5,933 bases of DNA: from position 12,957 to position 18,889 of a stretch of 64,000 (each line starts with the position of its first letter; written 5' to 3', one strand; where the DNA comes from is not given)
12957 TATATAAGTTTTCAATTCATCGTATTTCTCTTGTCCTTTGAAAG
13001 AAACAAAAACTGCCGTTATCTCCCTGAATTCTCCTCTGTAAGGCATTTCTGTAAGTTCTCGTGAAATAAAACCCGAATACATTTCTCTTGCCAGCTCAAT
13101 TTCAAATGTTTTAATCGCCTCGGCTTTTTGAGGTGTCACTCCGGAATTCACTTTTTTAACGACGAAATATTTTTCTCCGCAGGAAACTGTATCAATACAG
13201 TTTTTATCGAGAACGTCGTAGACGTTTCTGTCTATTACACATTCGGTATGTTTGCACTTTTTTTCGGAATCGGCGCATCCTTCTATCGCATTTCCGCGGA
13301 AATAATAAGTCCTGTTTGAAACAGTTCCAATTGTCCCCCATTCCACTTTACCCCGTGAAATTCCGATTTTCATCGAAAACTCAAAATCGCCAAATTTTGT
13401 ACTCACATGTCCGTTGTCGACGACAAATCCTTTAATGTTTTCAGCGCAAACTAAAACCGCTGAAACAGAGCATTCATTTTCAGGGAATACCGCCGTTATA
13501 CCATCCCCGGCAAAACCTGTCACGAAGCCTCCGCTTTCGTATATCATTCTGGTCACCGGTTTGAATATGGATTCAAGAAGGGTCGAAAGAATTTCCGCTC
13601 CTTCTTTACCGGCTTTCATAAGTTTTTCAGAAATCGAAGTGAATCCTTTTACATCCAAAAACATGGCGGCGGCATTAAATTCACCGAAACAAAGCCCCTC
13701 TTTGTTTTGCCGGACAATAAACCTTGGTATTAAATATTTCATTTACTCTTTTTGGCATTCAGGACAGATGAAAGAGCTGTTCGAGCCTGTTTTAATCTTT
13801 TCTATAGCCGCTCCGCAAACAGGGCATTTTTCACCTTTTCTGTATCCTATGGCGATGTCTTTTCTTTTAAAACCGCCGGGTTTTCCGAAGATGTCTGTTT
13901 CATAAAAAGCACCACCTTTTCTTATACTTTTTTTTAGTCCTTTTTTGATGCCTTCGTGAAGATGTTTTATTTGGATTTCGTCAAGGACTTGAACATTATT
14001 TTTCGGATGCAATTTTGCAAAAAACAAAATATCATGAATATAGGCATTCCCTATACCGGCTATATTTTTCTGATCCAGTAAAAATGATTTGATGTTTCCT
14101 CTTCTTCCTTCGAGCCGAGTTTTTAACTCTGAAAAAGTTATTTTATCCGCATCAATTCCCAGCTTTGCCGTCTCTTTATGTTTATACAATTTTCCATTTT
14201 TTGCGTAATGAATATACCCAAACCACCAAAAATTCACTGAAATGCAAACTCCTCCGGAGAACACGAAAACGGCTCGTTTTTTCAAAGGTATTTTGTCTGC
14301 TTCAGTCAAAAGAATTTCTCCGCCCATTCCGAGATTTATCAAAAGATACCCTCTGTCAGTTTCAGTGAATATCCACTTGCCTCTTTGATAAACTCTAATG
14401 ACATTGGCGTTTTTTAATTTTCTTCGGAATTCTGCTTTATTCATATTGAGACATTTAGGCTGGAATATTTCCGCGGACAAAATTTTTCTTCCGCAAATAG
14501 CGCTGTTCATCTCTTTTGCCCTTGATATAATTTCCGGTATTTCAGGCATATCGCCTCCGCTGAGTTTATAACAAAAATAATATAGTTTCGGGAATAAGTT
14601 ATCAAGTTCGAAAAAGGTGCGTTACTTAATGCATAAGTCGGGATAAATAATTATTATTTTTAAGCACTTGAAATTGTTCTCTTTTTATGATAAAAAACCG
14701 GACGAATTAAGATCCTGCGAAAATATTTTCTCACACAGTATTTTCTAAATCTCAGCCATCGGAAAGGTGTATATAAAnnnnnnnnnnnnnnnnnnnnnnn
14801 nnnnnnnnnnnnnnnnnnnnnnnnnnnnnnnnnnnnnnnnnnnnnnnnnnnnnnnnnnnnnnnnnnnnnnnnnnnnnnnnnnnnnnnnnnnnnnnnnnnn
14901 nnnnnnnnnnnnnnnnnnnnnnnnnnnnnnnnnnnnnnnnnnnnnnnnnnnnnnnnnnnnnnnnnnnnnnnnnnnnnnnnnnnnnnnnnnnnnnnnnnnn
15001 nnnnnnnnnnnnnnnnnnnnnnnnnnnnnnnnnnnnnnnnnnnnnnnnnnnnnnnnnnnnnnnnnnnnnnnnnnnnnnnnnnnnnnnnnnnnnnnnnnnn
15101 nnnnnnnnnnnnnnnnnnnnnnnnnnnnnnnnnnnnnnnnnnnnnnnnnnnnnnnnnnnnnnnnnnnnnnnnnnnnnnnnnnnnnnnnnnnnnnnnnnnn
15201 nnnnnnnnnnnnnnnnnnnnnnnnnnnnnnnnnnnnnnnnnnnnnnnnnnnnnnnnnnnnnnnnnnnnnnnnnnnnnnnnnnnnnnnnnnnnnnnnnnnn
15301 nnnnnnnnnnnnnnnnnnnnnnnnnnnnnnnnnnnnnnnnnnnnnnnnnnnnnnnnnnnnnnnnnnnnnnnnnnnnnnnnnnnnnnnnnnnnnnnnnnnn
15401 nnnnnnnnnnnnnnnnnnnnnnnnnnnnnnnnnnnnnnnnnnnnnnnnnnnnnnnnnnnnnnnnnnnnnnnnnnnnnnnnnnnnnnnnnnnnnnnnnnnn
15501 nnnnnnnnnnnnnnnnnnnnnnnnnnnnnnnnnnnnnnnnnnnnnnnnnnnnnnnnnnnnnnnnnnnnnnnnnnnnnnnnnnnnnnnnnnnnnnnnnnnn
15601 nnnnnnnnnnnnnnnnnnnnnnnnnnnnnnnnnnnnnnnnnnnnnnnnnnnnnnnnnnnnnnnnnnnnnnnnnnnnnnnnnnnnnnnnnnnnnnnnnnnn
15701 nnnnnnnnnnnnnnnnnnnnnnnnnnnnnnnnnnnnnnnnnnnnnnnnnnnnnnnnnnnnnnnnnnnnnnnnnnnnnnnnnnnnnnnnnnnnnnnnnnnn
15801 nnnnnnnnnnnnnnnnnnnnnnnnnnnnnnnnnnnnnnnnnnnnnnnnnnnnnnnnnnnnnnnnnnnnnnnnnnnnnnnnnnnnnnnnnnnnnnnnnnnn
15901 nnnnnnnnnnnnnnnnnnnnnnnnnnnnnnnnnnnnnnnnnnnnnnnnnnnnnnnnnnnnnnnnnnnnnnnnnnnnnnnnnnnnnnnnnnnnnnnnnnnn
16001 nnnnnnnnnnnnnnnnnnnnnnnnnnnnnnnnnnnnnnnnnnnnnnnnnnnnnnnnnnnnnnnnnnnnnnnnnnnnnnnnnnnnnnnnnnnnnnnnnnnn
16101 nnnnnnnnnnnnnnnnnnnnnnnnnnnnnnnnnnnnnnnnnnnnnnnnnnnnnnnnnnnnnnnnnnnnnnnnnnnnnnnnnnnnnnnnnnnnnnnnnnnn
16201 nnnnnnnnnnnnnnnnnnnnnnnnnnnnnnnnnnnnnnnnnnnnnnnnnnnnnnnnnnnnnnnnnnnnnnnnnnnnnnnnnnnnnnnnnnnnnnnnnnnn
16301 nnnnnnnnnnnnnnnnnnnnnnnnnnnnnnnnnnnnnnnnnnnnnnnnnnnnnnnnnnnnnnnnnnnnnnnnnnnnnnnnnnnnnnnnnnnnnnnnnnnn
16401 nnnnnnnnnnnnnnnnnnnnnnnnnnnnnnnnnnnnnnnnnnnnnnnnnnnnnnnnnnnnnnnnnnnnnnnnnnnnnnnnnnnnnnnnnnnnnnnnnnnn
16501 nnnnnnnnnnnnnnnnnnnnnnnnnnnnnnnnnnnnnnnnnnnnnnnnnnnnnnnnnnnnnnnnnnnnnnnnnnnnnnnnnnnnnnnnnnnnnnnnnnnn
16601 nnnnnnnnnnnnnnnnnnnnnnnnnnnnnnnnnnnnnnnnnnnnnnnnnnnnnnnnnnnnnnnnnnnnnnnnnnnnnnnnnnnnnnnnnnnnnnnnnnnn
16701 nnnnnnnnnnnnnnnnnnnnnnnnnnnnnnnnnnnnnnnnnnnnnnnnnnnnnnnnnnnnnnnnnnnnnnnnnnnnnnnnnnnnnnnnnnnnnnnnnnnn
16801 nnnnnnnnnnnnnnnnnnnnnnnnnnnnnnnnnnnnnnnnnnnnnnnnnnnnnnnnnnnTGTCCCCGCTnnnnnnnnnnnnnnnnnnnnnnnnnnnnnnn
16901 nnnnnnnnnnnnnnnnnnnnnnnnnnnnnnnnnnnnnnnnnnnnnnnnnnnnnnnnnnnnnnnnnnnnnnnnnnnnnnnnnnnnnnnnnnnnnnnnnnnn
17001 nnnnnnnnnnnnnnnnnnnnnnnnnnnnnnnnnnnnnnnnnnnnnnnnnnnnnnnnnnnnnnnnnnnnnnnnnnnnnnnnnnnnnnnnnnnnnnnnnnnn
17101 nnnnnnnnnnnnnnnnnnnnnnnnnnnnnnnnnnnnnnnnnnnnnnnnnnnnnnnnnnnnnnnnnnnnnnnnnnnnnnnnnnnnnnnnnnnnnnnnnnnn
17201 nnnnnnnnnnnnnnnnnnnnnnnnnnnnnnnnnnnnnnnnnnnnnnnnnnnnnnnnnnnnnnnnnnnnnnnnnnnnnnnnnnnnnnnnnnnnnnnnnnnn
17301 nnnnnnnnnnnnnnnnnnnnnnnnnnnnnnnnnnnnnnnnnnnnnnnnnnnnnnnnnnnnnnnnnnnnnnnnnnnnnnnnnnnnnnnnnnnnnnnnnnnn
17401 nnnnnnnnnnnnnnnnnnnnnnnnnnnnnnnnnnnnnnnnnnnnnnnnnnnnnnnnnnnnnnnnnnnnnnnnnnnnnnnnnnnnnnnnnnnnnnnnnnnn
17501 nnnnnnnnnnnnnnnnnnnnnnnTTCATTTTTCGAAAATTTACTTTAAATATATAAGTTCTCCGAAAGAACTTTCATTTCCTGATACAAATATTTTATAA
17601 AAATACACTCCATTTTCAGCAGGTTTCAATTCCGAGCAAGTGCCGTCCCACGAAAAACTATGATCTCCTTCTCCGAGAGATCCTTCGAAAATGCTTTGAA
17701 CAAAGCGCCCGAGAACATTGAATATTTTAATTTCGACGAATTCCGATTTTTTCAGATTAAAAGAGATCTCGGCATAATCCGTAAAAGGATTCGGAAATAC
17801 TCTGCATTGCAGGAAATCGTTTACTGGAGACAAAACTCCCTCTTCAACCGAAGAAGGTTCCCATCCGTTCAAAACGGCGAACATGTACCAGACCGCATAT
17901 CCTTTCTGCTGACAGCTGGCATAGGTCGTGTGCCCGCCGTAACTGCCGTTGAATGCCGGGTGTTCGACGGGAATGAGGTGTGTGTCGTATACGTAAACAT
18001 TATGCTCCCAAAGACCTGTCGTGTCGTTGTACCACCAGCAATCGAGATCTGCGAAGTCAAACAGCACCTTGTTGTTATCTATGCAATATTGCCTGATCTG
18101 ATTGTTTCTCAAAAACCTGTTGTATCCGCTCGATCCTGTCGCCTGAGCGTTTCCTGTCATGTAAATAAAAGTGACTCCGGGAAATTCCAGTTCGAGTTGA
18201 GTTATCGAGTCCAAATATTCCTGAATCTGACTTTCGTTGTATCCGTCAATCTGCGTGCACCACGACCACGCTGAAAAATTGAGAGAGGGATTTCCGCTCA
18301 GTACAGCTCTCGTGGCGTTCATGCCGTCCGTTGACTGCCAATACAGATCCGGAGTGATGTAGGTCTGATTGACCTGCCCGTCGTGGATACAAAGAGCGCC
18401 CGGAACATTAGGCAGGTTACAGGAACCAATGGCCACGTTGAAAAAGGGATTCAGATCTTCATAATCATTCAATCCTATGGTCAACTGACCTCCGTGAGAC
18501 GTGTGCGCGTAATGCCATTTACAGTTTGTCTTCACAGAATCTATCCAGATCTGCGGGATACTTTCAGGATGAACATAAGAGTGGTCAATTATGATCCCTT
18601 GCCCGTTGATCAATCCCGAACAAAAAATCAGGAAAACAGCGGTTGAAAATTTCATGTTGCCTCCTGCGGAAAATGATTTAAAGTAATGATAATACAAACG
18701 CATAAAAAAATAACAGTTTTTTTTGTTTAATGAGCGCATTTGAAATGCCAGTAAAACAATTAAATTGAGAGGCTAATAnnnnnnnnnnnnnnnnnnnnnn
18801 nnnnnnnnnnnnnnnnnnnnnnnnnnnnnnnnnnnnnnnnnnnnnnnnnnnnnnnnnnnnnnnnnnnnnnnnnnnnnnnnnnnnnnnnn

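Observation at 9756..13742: Giant cyclase-STAND-TPR protein with tandem class-III cyclase domains arranged like a C1/C2 pseudo-heterodimer, translationally abutted to fpg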

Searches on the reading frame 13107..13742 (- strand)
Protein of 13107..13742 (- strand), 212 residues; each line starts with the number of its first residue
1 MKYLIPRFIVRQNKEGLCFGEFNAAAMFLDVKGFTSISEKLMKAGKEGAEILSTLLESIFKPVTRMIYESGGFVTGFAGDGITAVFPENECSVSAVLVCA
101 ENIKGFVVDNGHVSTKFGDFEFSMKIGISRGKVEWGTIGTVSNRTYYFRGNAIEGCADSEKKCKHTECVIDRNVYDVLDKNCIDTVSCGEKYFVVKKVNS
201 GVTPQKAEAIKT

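Call 6: search_protein_families(library=pfam, proteins=[window:13107-13742:-], max_evalue=1)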
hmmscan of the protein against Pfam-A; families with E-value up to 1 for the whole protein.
seq(212 aa): 2 families
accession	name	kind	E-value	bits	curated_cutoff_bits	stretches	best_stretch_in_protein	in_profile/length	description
PF00211.25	Guanylate_cyc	-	1.7e-07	31.5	21.9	1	24-190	9-167/183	Adenylate and Guanylate cyclase catalytic domain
PF05147.19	LANC_like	-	0.043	12.8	23.2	1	12-81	262-331/350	Lanthionine synthetase C-like protein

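Call 7: search_solved_structures(query=window:13107-13742:-, max_evalue=10, show_alignments=3)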
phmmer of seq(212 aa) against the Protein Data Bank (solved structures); distinct sequences matched with E-value up to 10: 22.
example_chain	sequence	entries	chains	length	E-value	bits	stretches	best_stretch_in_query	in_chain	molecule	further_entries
4oya_A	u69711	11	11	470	1.5e-08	37.9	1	21-191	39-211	Adenylate cyclase type 10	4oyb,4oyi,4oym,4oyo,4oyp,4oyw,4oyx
4clf_A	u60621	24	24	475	1.6e-08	37.9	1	21-191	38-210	ADENYLATE CYCLASE TYPE 10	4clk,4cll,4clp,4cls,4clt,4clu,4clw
4cm2_A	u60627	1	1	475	1.6e-08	37.9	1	21-191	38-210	ADENYLATE CYCLASE TYPE 10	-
4cm0_A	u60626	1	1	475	1.6e-08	37.9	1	21-191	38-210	SOLUBLE ADENYLYL CYCLASE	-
9f1w_A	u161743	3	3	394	5.9e-06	29.5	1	26-160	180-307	Family 3 adenylate cyclase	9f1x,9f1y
5x4t_A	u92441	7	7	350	7e-06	29.2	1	26-160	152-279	Photoactivated adenylyl cyclase | Family 3 adenylate cyclase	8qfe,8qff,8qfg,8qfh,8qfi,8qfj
9f1z_A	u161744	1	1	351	7.1e-06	29.2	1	26-160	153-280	Family 3 adenylate cyclase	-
5x4u_A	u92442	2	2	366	7.6e-06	29.1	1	26-160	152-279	Photoactivated adenylyl cyclase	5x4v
4yus_A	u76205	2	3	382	8.1e-06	29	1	26-160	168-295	Family 3 adenylate cyclase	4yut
6fht_A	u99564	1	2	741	0.00021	24.4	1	11-146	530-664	Bacteriophytochrome,Adenylate cyclase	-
2w01_A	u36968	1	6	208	0.00028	24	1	28-146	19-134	ADENYLATE CYCLASE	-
3r5g_A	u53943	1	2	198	0.0013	21.9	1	26-191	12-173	CyaB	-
7r65_A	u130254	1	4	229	0.0024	21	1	28-155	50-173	Adenylate/guanylate cyclase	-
5mbg_A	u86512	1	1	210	0.0078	19.3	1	27-159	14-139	Beta subunit of photoactivated adenylyl cyclase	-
1wc0_A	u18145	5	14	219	0.013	18.6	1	26-88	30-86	ADENYLATE CYCLASE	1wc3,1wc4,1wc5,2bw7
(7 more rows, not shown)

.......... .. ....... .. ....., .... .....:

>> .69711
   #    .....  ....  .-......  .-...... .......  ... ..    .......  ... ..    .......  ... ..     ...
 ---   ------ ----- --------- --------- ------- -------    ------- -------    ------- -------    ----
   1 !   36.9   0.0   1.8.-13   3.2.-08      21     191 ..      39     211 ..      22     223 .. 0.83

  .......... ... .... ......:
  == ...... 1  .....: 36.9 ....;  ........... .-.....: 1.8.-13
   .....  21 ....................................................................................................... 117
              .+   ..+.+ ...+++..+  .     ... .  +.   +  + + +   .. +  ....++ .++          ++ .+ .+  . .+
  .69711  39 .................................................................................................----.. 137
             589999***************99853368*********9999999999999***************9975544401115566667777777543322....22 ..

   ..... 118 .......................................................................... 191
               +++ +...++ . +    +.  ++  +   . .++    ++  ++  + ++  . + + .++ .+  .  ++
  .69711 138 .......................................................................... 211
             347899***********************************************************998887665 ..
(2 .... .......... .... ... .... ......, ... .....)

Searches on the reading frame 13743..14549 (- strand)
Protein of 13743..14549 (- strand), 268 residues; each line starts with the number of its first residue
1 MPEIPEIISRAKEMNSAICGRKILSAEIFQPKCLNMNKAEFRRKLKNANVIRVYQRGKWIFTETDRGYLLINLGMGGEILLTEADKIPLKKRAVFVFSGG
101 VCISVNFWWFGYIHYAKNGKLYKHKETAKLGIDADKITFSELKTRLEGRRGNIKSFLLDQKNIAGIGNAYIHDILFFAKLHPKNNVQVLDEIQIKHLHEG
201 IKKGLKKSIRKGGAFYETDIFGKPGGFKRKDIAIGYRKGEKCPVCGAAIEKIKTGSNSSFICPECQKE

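Call 3: search_protein_families(library=pfam, proteins=[window:13743-14549:-], max_evalue=0.1)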
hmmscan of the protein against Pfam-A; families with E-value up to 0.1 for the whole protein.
window:13743-14549:- (268 aa): 8 families
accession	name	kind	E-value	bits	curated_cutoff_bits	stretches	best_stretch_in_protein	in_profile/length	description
PF06831.19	H2TH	-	1.3e-18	67.1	34.7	1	135-214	8-87/93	Formamidopyrimidine-DNA glycosylase H2TH domain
PF01149.29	Fapy_DNA_glyco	-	4.3e-17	63.2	25.5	1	1-102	1-105/117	Formamidopyrimidine-DNA glycosylase N-terminal domain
PF06827.20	zf-FPG_IleRS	-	1e-09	38.5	21.3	1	239-267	1-29/30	Zinc finger found in FPG and IleRS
PF05833.16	NFACT_N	-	0.013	14.7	31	1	138-207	175-242/456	NFACT N-terminal and middle domains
PF07191.17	Zn_ribbon_6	-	0.017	15.5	25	1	238-266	28-56/67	Double zinc ribbon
PF13453.11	Zn_ribbon_TFIIB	-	0.025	14.4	22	1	241-265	1-25/41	Transcription factor zinc-finger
PF24458.1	DUF7573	-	0.062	13.7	30.2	0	238-266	10-37/39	Domain of unknown function (DUF7573)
PF21349.2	RUBY_RBDX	-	0.092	12.7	26.5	1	240-251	17-28/30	Rubrerythrin, rubredoxin-like domain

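Call 4: search_protein_families(library=ncbifam, proteins=[window:13743-14549:-], max_evalue=0.1)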
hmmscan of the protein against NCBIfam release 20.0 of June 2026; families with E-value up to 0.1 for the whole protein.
window:13743-14549:- (268 aa): 10 families
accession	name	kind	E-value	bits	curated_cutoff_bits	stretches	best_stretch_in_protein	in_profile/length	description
NF002211.1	PRK01103.1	equivalog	1.4e-51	175.6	212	1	1-267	1-274/274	bifunctional DNA-formamidopyrimidine glycosylase/DNA-(apurinic or apyrimidinic site) lyase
TIGR00577.1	fpg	equivalog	5.4e-49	167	203.3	1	1-266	1-276/276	DNA-formamidopyrimidine glycosylase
NF010551.0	PRK13945.1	equivalog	5.9e-37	127.6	348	1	1-267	1-282/282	DNA-formamidopyrimidine glycosylase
NF011385.0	PRK14810.1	equivalog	1.5e-36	126.3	423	1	1-267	1-272/272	DNA-formamidopyrimidine glycosylase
NF011386.0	PRK14811.1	equivalog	6.3e-30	104.3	414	1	1-268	1-264/269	DNA-formamidopyrimidine glycosylase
NF007763.0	PRK10445.1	equivalog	3e-25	89.1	252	1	1-267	1-263/263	endonuclease VIII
NF040775.1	endonuc_Nei2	equivalog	8.4e-15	54.9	400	1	1-267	1-252/252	endonuclease VIII Nei2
NF011481.0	PRK14890.1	equivalog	0.044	13.8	61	1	239-268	9-36/61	putative Zn-ribbon RNA-binding protein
NF011242.0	PRK14648.1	equivalog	0.08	12.1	426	0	129-232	181-284/354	UDP-N-acetylmuramate dehydrogenase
TIGR02605.1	CxxC_CxxC_SSSS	subfamily_domain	0.085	12.9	31.3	0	241-267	7-34/52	FmdB family zinc ribbon protein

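Call 25: search_protein_families(library=padloc, proteins=[window:13743-14549:-], max_evalue=0.01)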
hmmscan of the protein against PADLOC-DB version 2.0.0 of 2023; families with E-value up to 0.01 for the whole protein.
window:13743-14549:- (268 aa): 0 families

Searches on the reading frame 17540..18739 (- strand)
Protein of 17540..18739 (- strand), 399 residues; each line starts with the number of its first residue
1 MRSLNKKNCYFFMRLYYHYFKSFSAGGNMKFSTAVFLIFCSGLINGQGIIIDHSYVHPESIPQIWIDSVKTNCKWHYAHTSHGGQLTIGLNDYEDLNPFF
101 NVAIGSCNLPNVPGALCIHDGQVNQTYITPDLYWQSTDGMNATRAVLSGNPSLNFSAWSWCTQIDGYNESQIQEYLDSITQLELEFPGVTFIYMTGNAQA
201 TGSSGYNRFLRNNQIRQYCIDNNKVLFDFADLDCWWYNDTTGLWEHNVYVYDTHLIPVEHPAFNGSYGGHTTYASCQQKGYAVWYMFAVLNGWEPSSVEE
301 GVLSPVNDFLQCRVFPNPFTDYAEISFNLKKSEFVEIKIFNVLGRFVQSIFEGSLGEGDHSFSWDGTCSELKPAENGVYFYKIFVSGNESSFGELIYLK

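Call 26: search_protein_families(library=pfam, proteins=[window:17540-18739:-], max_evalue=0.001)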
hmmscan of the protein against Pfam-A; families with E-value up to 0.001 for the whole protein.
window:17540-18739:- (399 aa): 3 families
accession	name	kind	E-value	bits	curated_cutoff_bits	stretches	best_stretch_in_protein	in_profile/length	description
PF13860.13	FlgD_ig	-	1.6e-07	31.6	27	1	330-383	20-73/79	FlgD Ig-like domain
PF18962.6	Por_Secre_tail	-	3.9e-07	30.7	27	1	314-386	1-65/75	Secretion system C-terminal sorting domain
PF13585.12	CHU_C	-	0.00024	21.6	27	1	321-391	16-79/86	CHU_C Type IX secretion signal domain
